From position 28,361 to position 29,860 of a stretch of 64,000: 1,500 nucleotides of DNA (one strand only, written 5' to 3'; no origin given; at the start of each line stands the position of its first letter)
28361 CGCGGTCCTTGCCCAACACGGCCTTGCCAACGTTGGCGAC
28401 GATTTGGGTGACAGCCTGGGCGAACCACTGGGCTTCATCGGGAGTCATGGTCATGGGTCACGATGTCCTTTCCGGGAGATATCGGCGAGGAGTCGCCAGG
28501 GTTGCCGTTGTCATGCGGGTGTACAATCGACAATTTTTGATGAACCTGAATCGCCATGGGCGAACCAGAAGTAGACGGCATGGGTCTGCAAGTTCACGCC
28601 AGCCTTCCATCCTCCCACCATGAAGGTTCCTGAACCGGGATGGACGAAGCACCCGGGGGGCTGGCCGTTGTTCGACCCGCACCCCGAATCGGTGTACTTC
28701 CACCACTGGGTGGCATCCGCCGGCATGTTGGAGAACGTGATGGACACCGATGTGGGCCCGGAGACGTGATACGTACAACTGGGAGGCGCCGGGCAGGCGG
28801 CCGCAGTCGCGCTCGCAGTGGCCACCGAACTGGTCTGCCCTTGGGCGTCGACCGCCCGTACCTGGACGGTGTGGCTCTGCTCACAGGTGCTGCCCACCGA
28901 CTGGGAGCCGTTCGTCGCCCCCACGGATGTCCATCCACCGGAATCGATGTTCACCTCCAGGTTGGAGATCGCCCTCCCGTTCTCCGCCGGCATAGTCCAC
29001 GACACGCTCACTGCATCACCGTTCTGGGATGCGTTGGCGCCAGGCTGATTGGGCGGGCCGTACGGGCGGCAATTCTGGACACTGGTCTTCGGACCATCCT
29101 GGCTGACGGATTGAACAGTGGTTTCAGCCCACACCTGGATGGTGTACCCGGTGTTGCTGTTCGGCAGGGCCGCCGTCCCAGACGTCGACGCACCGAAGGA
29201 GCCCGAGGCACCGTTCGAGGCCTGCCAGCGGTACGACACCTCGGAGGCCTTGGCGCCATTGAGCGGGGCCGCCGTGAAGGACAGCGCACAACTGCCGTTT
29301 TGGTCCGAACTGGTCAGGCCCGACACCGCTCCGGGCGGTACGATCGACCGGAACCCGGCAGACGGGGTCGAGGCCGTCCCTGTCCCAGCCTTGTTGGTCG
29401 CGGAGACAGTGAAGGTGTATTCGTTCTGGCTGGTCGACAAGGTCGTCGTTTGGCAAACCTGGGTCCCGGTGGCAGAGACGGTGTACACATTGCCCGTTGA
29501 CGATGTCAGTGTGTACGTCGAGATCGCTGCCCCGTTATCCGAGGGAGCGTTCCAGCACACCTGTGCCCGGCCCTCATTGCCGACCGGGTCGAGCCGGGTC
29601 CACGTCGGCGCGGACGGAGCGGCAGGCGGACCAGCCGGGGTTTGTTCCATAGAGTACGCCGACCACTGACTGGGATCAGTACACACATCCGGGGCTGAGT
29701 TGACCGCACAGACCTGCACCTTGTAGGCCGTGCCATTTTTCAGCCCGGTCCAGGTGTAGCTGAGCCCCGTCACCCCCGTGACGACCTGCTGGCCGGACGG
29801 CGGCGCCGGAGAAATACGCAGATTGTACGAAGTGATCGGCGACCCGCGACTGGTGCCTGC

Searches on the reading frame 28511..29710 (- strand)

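Call 37: search_protein_families(library=pfam, proteins=[window:28511-29710:-], max_evalue=1)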
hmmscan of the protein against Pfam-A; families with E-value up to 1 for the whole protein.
window:28511-29710:- (399 aa): 4 families
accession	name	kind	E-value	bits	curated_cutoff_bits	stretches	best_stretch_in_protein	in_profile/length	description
PF00041.27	fn3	-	2.5e-05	24.8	25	1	33-118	1-82/84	Fibronectin type III domain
PF00028.23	Cadherin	-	0.014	16.2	28.8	1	65-113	32-82/93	Cadherin domain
PF16655.11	PhoD_N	-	0.39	11.7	30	0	27-82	6-57/90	PhoD-like phosphatase, N-terminal domain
PF19777.4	DUF6263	-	0.43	10.6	26.7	1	61-106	136-183/196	Family of unknown function (DUF6263)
